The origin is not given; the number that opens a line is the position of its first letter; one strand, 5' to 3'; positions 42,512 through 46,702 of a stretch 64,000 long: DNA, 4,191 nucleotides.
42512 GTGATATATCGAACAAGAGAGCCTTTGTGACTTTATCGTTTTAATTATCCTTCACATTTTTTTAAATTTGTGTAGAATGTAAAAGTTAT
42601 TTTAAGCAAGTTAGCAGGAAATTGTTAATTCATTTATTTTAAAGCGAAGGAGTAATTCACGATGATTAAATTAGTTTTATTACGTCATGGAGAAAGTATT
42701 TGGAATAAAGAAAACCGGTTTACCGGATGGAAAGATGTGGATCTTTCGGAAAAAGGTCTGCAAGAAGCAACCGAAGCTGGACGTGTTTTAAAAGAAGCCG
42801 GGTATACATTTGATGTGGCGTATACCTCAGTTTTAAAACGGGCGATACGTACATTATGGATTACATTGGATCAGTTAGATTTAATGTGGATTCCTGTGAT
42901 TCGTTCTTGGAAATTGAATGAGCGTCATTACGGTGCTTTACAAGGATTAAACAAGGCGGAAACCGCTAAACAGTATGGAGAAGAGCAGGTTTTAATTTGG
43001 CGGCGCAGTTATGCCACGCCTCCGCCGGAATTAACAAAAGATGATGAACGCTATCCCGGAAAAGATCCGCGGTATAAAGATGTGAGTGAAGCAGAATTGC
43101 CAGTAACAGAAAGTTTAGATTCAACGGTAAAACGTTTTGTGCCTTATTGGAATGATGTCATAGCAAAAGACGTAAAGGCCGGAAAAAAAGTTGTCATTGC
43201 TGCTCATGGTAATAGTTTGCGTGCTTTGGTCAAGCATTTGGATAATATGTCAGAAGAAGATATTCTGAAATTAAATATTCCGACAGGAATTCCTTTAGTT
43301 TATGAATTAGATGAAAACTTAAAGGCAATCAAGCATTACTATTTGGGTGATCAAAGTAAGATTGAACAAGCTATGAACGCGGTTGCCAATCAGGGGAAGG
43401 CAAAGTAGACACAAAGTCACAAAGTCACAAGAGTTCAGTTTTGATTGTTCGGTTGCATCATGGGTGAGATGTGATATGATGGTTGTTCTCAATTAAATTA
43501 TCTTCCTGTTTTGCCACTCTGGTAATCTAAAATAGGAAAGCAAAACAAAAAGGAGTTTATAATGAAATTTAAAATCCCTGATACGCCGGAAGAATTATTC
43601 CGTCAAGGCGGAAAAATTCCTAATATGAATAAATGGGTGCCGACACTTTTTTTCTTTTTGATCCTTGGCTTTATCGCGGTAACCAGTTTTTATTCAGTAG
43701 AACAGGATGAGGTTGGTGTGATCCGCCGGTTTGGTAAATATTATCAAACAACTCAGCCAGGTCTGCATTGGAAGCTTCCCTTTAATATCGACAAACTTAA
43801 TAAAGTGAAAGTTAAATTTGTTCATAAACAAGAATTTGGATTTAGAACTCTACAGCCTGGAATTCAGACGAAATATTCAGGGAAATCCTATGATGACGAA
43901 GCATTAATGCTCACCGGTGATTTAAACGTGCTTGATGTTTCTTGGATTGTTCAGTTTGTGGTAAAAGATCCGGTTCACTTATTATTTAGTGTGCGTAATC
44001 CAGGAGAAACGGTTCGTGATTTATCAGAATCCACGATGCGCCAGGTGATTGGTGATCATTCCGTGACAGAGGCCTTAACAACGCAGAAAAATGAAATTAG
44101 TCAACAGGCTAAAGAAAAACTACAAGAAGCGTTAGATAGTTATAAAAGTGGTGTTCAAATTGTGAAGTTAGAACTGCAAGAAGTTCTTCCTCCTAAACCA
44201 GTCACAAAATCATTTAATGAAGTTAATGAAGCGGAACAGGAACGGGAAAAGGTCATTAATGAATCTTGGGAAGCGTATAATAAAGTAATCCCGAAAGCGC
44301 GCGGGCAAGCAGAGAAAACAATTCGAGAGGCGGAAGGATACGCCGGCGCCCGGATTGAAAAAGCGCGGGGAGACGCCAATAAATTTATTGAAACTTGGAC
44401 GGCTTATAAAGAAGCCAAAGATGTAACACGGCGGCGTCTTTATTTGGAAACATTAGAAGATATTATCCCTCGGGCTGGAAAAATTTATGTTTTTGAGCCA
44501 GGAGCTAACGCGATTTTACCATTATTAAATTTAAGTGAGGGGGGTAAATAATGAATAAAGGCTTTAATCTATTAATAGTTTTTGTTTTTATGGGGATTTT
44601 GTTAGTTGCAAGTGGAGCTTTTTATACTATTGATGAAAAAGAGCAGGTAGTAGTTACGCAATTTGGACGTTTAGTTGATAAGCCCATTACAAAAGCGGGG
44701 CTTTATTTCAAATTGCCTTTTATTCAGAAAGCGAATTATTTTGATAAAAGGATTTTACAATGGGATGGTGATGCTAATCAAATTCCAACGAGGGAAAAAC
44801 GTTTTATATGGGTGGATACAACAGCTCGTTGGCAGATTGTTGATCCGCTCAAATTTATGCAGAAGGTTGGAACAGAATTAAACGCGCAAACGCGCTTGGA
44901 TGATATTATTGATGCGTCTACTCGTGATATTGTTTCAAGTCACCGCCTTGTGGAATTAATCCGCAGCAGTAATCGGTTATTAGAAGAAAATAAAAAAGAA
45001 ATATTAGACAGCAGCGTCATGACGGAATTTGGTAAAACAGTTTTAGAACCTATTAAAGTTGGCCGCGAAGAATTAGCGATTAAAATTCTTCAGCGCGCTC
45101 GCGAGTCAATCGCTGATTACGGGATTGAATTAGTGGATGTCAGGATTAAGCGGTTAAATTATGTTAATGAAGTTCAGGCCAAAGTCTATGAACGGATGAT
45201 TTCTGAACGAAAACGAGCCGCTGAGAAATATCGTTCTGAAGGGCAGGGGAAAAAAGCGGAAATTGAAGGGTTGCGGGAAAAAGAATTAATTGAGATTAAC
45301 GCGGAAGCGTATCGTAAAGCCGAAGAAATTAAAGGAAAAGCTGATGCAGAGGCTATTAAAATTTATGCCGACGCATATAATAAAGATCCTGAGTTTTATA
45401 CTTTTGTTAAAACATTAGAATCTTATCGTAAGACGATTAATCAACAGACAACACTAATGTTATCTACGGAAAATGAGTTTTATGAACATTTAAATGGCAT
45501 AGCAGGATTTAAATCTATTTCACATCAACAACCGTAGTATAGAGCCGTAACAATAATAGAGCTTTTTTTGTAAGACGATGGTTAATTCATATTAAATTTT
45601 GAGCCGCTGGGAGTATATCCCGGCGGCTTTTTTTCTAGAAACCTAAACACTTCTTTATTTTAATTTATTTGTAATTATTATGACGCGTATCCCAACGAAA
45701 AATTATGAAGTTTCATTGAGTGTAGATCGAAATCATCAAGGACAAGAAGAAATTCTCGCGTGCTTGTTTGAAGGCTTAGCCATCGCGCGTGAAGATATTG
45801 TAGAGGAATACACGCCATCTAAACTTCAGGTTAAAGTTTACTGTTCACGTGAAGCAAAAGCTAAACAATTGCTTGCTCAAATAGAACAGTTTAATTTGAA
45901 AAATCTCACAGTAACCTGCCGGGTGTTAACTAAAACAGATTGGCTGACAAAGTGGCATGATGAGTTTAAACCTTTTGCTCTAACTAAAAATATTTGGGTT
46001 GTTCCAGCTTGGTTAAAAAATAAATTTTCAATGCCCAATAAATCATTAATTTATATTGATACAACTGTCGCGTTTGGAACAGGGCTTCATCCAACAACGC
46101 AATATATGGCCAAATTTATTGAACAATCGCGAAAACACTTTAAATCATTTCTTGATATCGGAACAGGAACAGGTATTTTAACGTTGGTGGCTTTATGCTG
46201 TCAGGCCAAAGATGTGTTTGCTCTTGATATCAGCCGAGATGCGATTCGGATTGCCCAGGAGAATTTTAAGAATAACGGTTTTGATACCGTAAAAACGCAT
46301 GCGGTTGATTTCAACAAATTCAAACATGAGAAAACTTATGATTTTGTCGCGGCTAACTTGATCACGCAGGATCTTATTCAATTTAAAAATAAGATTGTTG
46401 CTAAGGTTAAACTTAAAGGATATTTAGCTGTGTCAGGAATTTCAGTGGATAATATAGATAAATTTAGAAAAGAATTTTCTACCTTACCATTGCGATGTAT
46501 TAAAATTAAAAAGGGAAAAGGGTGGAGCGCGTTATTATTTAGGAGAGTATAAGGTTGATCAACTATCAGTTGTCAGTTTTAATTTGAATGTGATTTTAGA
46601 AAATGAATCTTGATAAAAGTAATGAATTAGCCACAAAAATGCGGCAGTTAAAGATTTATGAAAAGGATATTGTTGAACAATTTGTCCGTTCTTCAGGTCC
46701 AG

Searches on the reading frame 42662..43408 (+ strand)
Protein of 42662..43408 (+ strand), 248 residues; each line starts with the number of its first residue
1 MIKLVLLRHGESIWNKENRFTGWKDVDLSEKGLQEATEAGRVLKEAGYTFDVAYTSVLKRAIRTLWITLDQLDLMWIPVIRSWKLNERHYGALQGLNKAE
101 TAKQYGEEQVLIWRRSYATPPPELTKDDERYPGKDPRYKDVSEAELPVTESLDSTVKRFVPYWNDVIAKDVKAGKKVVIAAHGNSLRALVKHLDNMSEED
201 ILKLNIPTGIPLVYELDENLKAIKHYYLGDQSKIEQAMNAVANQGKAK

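Call 59: search_protein_families(library=ncbifam, proteins=[window:42662-43408:+], max_evalue=1e-10)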
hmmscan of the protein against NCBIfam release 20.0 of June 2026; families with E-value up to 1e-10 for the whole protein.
window:42662-43408:+ (248 aa): 12 families
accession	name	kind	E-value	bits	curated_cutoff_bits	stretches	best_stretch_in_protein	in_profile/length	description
NF010713.0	PRK14115.1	equivalog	3.2e-133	442.6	305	1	1-248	1-248/248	2,3-diphosphoglycerate-dependent phosphoglycerate mutase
TIGR01258.1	pgm_1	subfamily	6.7e-125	415.4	81.7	1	3-246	2-245/245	2,3-bisphosphoglycerate-dependent phosphoglycerate mutase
NF010718.0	PRK14120.1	equivalog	1.8e-107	358.2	366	1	2-246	5-248/249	phosphoglyceromutase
NF010716.0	PRK14118.1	equivalog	1.1e-91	306.2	409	1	3-228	2-227/227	2,3-diphosphoglycerate-dependent phosphoglycerate mutase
NF010714.0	PRK14116.1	equivalog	1.1e-90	303.1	401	1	1-223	1-223/229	2,3-diphosphoglycerate-dependent phosphoglycerate mutase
NF010715.0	PRK14117.1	equivalog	1.7e-90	302.5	421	1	1-229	1-229/230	phosphoglycerate mutase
NF010717.0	PRK14119.1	equivalog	3.2e-85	285.3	378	1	1-228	1-228/228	2,3-diphosphoglycerate-dependent phosphoglycerate mutase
NF002339.0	PRK01295.1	equivalog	1.7e-69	233.4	316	2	4-123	5-124/206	2,3-bisphosphoglycerate-dependent phosphoglycerate mutase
NF002217.0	PRK01112.1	equivalog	3.3e-68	229.5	320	3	146-222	145-221/228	2,3-bisphosphoglycerate-dependent phosphoglycerate mutase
TIGR03162.1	ribazole_cobC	equivalog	7.5e-21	74.4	162.9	1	4-115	1-104/176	alpha-ribazole phosphatase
NF045917.1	PhserinePhPspA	equivalog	8e-16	58.3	350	1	1-108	1-103/211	phosphoserine phosphatase PspA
NF005567.0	PRK07238.1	equivalog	9.2e-15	54.8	326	1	3-121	179-293/378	bifunctional RNase H/acid phosphatase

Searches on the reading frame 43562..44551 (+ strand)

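Call 59: search_protein_families(library=ncbifam, proteins=[window:43562-44551:+], max_evalue=1e-10)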
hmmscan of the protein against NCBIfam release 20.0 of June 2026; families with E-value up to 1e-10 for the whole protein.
window:43562-44551:+ (329 aa): 2 families
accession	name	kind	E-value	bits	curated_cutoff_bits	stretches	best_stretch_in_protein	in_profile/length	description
TIGR01933.1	hflK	equivalog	3.2e-80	269.3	159.4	1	43-315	1-252/261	FtsH protease activity modulator HflK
NF008181.0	PRK10930.1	equivalog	8.9e-49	166.4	660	1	114-324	147-358/419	FtsH protease activity modulator HflK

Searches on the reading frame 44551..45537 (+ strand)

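Call 59: search_protein_families(library=ncbifam, proteins=[window:44551-45537:+], max_evalue=1e-10)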
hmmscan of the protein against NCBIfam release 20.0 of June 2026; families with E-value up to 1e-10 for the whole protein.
window:44551-45537:+ (328 aa): 3 families
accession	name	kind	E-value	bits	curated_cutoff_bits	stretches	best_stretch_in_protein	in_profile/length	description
TIGR01932.1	hflC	equivalog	2.8e-82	276.1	134.4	1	8-315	6-318/318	protease modulator HflC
NF008259.0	PRK11029.1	equivalog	5.1e-43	147.3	427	1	9-315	5-327/334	protease modulator HflC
TIGR01933.1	hflK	equivalog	3.9e-16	59.3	159.4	1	24-156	1-128/261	FtsH protease activity modulator HflK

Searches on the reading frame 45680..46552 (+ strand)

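Call 59: search_protein_families(library=ncbifam, proteins=[window:45680-46552:+], max_evalue=1e-10)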
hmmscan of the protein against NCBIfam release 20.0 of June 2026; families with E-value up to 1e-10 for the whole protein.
window:45680-46552:+ (290 aa): 8 families
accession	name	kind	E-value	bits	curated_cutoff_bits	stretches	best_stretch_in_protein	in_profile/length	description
NF001785.0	PRK00517.2-2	equivalog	4e-38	131.2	188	1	39-288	30-280/282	50S ribosomal protein L11 methyltransferase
TIGR00406.1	prmA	equivalog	2.1e-37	129.1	183.15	1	30-258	39-264/288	50S ribosomal protein L11 methyltransferase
NF001786.0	PRK00517.2-4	equivalog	7.7e-32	110.5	327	1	51-289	36-274/277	50S ribosomal protein L11 methyltransferase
NF001784.0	PRK00517.2-1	equivalog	2.8e-27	95.9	244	1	31-285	29-287/290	50S ribosomal protein L11 methyltransferase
NF001790.0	PRK00517.3-3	equivalog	4.5e-24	85.2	269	1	83-275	54-247/262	50S ribosomal protein L11 methyltransferase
TIGR03534.1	RF_mod_PrmC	equivalog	3.6e-12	46.3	199.1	1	147-226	81-163/253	peptide chain release factor N(5)-glutamine methyltransferase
TIGR02072.1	BioC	equivalog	4.3e-12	46.3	184.95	1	141-269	21-150/244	malonyl-ACP O-methyltransferase BioC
NF011529.0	PRK14968.1-3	equivalog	4.3e-12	45.9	162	1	151-225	32-104/198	putative methyltransferase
